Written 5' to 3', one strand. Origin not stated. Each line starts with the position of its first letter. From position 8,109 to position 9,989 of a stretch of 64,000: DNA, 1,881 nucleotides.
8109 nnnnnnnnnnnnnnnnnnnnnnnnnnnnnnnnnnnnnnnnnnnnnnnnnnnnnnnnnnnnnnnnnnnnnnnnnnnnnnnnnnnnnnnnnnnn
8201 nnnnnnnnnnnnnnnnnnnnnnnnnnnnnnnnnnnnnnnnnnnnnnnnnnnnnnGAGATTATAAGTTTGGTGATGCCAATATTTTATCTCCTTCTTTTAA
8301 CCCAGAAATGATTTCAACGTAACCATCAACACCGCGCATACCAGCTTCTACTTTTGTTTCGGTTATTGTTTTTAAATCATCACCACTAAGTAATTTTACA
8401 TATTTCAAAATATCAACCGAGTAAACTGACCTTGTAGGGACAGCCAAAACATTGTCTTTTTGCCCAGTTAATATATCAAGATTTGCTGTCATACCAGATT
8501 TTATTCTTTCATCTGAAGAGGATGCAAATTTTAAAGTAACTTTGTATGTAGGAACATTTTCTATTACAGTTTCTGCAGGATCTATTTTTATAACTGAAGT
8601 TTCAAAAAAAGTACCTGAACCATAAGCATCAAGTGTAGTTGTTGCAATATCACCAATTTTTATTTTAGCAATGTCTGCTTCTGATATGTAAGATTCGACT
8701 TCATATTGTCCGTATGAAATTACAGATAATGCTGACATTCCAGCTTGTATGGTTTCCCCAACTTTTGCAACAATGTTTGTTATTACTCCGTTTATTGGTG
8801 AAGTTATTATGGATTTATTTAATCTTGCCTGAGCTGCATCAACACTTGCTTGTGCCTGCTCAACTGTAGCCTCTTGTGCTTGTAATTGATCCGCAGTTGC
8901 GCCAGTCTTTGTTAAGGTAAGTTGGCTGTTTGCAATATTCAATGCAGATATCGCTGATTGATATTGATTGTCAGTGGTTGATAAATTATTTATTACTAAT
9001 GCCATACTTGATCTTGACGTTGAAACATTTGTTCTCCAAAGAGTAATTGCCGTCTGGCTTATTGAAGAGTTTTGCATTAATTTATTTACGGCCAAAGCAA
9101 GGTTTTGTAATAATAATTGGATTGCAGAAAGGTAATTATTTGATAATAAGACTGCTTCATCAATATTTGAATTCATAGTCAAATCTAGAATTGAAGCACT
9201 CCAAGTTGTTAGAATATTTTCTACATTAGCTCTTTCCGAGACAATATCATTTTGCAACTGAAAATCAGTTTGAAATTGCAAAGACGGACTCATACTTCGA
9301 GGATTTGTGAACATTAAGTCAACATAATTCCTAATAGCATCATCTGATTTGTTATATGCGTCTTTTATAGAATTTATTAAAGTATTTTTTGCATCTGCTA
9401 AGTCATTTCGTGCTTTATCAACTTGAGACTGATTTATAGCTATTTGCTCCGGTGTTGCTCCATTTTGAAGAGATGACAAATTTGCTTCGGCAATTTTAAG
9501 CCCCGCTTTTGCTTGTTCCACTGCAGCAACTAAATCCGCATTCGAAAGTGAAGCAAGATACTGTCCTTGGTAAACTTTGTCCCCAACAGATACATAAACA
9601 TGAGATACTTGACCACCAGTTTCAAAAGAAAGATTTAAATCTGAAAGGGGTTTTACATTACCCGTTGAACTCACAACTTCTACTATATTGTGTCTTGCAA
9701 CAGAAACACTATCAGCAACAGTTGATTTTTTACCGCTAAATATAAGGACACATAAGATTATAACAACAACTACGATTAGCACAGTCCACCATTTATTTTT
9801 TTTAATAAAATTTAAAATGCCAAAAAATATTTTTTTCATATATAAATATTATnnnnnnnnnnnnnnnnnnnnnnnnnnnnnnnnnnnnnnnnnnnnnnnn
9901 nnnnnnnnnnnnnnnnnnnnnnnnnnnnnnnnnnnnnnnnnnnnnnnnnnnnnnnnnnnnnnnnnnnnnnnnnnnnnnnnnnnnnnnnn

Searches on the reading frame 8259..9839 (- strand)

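Call 65: search_protein_families(library=pfam, proteins=[window:8259-9839:-], max_evalue=0.00001)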
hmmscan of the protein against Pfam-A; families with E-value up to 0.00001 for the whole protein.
window:8259-9839:- (526 aa): 3 families
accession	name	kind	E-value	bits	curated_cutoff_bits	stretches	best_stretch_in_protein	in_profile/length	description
PF16576.10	HlyD_D23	-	3.9e-15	56.2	30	1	259-452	29-214/214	Barrel-sandwich domain of CusB or HlyD membrane-fusion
PF13437.12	HlyD_3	-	2.5e-10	41.5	22.2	1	345-448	2-105/106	HlyD family secretion protein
PF00364.28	Biotin_lipoyl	-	1.1e-06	28.9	22.1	0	76-110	15-48/73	Biotin-requiring enzyme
